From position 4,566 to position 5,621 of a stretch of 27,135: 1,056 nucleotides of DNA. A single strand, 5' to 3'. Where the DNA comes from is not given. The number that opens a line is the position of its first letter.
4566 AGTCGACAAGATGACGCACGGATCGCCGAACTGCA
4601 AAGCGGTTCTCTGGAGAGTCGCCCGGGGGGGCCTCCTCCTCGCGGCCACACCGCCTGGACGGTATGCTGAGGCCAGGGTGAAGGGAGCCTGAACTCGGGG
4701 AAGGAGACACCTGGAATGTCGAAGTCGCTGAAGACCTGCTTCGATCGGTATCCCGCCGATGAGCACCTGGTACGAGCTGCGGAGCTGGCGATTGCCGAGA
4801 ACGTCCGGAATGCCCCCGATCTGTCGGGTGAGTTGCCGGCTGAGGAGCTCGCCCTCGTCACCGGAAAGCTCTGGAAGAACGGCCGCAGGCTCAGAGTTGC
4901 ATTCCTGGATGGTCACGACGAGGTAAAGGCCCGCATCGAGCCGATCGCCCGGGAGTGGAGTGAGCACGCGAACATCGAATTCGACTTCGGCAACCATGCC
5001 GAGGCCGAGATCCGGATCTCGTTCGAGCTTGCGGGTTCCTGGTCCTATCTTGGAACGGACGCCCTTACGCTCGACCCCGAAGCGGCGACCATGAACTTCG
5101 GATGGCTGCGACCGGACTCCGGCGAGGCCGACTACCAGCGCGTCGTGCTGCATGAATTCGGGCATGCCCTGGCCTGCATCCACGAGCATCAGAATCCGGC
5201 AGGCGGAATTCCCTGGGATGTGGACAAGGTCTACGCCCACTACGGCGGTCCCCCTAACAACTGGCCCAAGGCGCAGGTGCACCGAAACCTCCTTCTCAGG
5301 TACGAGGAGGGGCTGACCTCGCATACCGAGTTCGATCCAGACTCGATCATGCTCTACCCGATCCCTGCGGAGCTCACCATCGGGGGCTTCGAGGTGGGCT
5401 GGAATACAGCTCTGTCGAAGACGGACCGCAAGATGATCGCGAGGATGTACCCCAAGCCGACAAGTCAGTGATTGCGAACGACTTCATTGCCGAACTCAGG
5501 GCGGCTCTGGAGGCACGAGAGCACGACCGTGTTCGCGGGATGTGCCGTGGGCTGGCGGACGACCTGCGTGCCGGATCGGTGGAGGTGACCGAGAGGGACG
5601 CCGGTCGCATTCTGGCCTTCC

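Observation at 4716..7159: Translationally coupled pair of a cytoplasmic astacin-like metzincin and a TPR-like/all-alpha N-domain fused to a trypsin-like protease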

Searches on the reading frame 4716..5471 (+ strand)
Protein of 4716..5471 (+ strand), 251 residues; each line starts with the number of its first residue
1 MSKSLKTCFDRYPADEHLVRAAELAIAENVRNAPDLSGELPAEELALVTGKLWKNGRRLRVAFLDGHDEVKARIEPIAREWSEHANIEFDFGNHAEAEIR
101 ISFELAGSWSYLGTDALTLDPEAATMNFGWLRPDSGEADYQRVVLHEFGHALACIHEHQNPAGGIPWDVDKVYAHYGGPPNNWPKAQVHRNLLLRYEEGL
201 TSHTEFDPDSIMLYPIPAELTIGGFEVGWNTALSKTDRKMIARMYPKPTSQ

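Call 4: search_protein_families(library=pfam, proteins=[window:4716-5471:+], max_evalue=0.01)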
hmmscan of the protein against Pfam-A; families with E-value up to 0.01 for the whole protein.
window:4716-5471:+ (251 aa): 2 families
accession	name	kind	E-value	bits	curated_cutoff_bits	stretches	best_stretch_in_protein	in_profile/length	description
PF00413.30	Peptidase_M10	-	5.8e-05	23.5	24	0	68-159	21-127/159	Matrixin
PF01400.30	Astacin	-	0.00076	19.6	22.5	0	69-159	18-97/189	Astacin (Peptidase family M12A)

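Call 5: search_protein_families(library=ncbifam, proteins=[window:4716-5471:+], max_evalue=0.01)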
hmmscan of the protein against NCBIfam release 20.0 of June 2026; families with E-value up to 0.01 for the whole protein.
window:4716-5471:+ (251 aa): 1 family
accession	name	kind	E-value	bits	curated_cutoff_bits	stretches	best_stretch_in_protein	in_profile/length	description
NF050131.1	BGluronaseAbsR1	equivalog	3.9e-37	128.1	650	1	90-249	96-257/361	beta-glucuronidase AbsR1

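Call 6: search_protein_families(library=padloc, proteins=[window:4716-5471:+], max_evalue=0.01)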
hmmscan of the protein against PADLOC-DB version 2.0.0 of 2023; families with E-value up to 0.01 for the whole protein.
window:4716-5471:+ (251 aa): 0 families

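Call 16: find_homologous_proteins(query=window:4716-5471:+)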
Query window:4716-5471:+ (251 aa): 6270 proteins with E <= 0.001 among 8000 candidates; the best 120 are listed.
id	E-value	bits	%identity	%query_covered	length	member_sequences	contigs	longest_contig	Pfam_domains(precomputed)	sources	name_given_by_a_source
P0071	1.5e-171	587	100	100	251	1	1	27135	-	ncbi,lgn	-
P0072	8.8e-146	502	85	99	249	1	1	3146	-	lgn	-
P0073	3.8e-143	494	83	100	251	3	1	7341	-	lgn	-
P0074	3.3e-139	481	81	99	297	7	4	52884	PF01400.32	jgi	-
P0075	1.6e-121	423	72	98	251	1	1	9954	-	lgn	-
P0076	8.7e-121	420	72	100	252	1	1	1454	-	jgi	jgi:hypothetical protein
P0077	8.4e-119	414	72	98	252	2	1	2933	-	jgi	jgi:hypothetical protein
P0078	5.0e-118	411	70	98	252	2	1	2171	-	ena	-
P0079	1.2e-116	407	70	98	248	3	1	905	PF01400.32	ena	-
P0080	1.2e-113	397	68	98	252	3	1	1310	PF01400.32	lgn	-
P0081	4.4e-110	385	67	98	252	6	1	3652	PF01400.32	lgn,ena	-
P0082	6.4e-110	385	65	99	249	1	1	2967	-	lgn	-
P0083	5.5e-106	372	65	99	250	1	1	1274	-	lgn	-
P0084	3.8e-101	356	62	98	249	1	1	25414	-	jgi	jgi:hypothetical protein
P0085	9.2e-98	345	61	98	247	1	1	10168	PF00413.31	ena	-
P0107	5.6e-87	310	57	97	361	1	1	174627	PF04151.22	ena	-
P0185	5.5e-83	297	55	96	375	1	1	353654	PF04151.22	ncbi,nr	ncbi:MAG: peptidase [Caldilineaceae bacterium]|nr:peptidase [Caldilineaceae bacterium]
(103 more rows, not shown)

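Call 40: search_solved_structures(query=A3, max_evalue=0.01, show_alignments=2)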
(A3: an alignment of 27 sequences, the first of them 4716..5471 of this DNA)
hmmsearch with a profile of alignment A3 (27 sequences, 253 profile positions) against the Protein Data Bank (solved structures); distinct sequences matched with E-value up to 0.01: 17.
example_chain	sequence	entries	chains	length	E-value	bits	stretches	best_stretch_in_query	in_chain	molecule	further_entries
5gwd_A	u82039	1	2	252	1.2e-86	293.6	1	47-249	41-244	Myroilysin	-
5czw_A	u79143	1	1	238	2.8e-86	292.4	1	47-248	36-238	Myroilysin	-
5zjk_A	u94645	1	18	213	4.1e-86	291.8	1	47-249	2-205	Myroilysin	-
3edg_A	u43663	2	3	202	0.00024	23.9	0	76-165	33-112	Bone morphogenetic protein 1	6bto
3edh_A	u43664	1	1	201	0.00025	23.9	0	76-165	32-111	Bone morphogenetic protein 1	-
6bsl_A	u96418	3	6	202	0.00025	23.9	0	76-165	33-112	Bone morphogenetic protein 1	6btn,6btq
6bsm_A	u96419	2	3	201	0.00025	23.9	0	76-165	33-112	Bone morphogenetic protein 1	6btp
3edi_A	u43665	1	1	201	0.00029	23.6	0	74-164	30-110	Tolloid-like protein 1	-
1hv5_A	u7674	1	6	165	0.00075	22.3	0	50-106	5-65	STROMELYSIN 3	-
2jsd_A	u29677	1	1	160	0.0014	21.4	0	69-159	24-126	Matrix metalloproteinase-20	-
1cgl_A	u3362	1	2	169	0.0038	20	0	136-158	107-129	FIBROBLAST COLLAGENASE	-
3shi_A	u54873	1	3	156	0.0049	19.6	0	136-158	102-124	Interstitial collagenase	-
966c_A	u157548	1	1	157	0.0049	19.6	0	136-158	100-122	MMP-1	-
1cgf_A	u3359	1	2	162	0.0054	19.5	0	136-158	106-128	FIBROBLAST COLLAGENASE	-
1cge_A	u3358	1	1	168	0.0057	19.4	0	136-158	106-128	FIBROBLAST COLLAGENASE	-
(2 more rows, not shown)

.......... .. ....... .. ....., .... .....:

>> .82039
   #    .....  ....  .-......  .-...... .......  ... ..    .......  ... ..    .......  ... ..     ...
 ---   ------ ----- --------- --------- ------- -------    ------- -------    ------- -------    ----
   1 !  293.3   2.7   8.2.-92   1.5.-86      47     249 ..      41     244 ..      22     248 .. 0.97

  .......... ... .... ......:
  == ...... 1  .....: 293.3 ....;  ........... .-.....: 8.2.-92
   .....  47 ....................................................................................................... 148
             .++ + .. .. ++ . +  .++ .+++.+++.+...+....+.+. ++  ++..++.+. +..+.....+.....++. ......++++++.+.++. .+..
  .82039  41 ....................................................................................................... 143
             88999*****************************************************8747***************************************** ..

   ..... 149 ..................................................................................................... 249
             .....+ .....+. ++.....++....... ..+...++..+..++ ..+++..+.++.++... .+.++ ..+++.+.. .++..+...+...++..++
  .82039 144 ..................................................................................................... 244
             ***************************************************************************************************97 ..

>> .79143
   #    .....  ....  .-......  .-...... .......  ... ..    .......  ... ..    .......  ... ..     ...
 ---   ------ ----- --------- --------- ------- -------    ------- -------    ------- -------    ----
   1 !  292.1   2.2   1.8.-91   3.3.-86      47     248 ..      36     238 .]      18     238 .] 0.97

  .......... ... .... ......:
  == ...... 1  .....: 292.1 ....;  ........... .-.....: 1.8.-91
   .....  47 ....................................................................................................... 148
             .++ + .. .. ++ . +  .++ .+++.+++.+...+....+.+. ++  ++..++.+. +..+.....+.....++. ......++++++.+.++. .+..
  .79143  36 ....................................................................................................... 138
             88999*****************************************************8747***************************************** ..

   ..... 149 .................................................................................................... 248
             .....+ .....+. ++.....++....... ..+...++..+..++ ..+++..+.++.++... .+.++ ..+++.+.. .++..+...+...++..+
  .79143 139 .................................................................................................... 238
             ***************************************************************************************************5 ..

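Call 46: search_solved_structures(query=window:4716-5471:+, max_evalue=0.001, show_alignments=1)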
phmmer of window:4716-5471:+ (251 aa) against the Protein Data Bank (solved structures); distinct sequences matched with E-value up to 0.001: 3.
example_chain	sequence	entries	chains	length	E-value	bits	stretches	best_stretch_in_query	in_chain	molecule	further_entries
5gwd_A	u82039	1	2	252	2.8e-56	194.1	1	46-247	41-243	Myroilysin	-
5zjk_A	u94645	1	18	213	3e-56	194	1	47-247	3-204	Myroilysin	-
5czw_A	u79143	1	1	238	4.7e-56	193.4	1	46-247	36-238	Myroilysin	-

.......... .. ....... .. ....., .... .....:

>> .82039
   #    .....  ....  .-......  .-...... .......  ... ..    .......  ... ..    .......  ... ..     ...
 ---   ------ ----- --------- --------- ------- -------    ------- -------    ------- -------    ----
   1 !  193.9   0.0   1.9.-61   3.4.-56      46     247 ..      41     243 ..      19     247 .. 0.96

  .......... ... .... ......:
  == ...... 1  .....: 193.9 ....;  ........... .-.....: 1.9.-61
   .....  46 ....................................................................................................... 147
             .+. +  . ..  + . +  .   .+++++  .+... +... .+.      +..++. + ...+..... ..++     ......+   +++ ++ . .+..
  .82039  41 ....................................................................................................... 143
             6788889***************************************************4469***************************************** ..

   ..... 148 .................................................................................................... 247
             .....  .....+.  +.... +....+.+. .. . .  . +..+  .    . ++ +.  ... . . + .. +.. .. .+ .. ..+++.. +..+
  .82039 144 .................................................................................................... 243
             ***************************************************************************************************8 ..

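Call 47: find_encoding_contigs(protein=P0107, flank=6000, max_places=3)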
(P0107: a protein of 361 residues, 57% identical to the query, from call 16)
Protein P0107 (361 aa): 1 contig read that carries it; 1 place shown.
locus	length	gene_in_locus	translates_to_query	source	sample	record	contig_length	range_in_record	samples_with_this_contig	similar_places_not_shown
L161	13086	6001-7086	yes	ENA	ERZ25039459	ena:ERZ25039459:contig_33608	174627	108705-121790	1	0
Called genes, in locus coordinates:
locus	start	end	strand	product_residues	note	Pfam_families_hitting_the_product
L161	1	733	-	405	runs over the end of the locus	PF03816:LytR_cpsA_psr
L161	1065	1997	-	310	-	PF03816:LytR_cpsA_psr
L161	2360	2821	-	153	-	PF12917:YfbR-like, PF13023:HD_3, PF01966:HD (weak)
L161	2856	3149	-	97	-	PF02464:CinA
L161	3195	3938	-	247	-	PF00994:MoCF_biosynth, PF18146:CinA_KH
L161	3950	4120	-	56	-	PF00994:MoCF_biosynth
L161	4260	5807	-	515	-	PF14353:CpXC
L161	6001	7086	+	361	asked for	PF04151:PPC (weak)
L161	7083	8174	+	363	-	PF00155:Aminotran_1_2, PF01041:DegT_DnrJ_EryC1 (faint)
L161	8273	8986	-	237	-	PF00590:TP_methylase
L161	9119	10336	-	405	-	PF01314:AFOR_C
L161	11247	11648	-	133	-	PF08472:S6PP_C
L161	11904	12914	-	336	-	PF03706:LPG_synthase_TM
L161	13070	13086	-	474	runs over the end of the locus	PF02812:ELFV_dehydrog_N, PF00208:ELFV_dehydrog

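Call 48: find_encoding_contigs(protein=P0185, flank=6000, max_places=3)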
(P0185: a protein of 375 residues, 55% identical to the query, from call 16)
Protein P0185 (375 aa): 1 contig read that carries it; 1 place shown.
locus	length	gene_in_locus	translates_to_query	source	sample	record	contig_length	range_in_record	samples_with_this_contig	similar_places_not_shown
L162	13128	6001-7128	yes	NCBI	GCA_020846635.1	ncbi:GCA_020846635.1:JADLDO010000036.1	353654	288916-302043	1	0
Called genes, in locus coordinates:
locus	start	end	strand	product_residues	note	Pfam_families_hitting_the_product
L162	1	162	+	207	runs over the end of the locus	-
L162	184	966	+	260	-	PF01261:AP_endonuc_2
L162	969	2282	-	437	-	PF03816:LytR_cpsA_psr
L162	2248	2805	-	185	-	PF12917:YfbR-like, PF13023:HD_3, PF01966:HD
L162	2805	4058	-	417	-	PF00994:MoCF_biosynth, PF18146:CinA_KH, PF02464:CinA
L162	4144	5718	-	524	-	PF14353:CpXC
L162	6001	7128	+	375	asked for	PF04151:PPC (weak)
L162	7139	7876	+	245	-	-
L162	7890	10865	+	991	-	PF09972:DUF2207, PF20990:DUF2207_C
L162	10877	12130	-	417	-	PF07690:MFS_1, PF13347:MFS_2 (weak), PF07690:MFS_1 (weak)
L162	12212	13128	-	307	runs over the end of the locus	PF01734:Patatin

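Call 49: predict_structure(alignment_id=A3)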
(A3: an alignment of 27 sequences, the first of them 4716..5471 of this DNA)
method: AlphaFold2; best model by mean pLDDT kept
length: 251 residues; sequences in the alignment: 27
mean_pLDDT: 85.8   pTM: 0.85
mean pLDDT of the five models: 85.8, 85.8, 83.9, 83.2, 78.0
residues with pLDDT >= 90: 129; 70-90: 91; 50-70: 26; < 50: 5
segments of 3 or more residues with pLDDT < 50: none
pLDDT, mean of each block of 10 residues (from residue 1): 63 90 95 78 85 96 96 97 97 96 91 94 94 93 92 69 74 87 83 67 69 82 84 89 89 47
secondary structure, 60 per line:
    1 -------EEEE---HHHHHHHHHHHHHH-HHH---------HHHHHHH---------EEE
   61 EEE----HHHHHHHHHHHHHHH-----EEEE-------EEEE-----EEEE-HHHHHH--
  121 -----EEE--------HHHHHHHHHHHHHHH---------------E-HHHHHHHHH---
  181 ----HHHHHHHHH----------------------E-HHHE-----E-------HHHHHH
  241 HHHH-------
elements in order: E8-11 H15-28 H42-48 E58-63 H68-82 E88-91 E99-102 E108-111 H113-118 E126-128 H137-151 H169-177 H185-193 H235-244

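Call 53: fold_search(model_id=the predicted structure, library=pdb)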
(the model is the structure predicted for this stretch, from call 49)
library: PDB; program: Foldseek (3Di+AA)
matches with E <= 10: 1210; with E <= 0.001: 45
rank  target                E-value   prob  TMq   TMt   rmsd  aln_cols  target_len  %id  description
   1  5gwd_A                6.7e-24  1.00  0.66  0.69   5.3       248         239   39  Structure of Myroilysin (released 2017-02-15)
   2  5czw                  1.3e-23  1.00  0.66  0.71   5.0       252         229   37  Crystal structure of myroilysin (released 2016-08-03)
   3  5zjk_C                2.5e-23  1.00  0.74  0.90   1.8       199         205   45  Structure of myroilysin (released 2019-03-20)
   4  5zjk_B                2.8e-23  1.00  0.75  0.91   1.7       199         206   45  Structure of myroilysin (released 2019-03-20)
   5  5zjk_A                3.0e-23  1.00  0.75  0.91   1.6       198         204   45  Structure of myroilysin (released 2019-03-20)
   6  5zjk_J                3.8e-23  1.00  0.76  0.91   1.7       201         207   44  Structure of myroilysin (released 2019-03-20)
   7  8a28_A                2.2e-05  1.00  0.52  0.36   5.4       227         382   17  Structure of the astacin zymogen of LAST-MAM from Limulus polyphemus (released 2022-10-19)
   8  6ht9_A                4.0e-05  1.00  0.53  0.64   4.3       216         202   17  Mouse fetuin-B in complex with crayfish astacin (released 2019-03-13)
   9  8a28_B                4.6e-05  1.00  0.52  0.57   4.6       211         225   18  Structure of the astacin zymogen of LAST-MAM from Limulus polyphemus (released 2022-10-19)
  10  6saz_A                5.2e-05  1.00  0.51  0.63   4.8       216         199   18  Cleaved human fetuin-b in complex with crayfish astacin (released 2019-10-23)
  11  3edi                  1.2e-04  1.00  0.47  0.58   5.9       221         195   20  Crystal structure of tolloid-like protease 1 (TLL-1) protease domain (released 2008-09-16)
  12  3edg                  1.3e-04  1.00  0.50  0.61   5.4       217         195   20  Crystal structure of bone morphogenetic protein 1 protease domain (released 2008-09-16)
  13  8h78_B                1.6e-04  1.00  0.38  0.55   6.0       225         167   14  Crystal structure of human MMP-2 catalytic domain in complex with inhibitor (released 2023-01-18)
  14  3vtg                  1.7e-04  1.00  0.51  0.62   4.6       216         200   18  High choriolytic enzyme 1 (HCE-1), a hatching enzyme zinc-protease from Oryzias latipes (Medaka fish) (released 2013-06-05)
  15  6bsl_B                1.7e-04  1.00  0.50  0.61   5.3       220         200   20  BMP1 complexed with a reverse hydroxymate - compound 22 (released 2018-08-08)
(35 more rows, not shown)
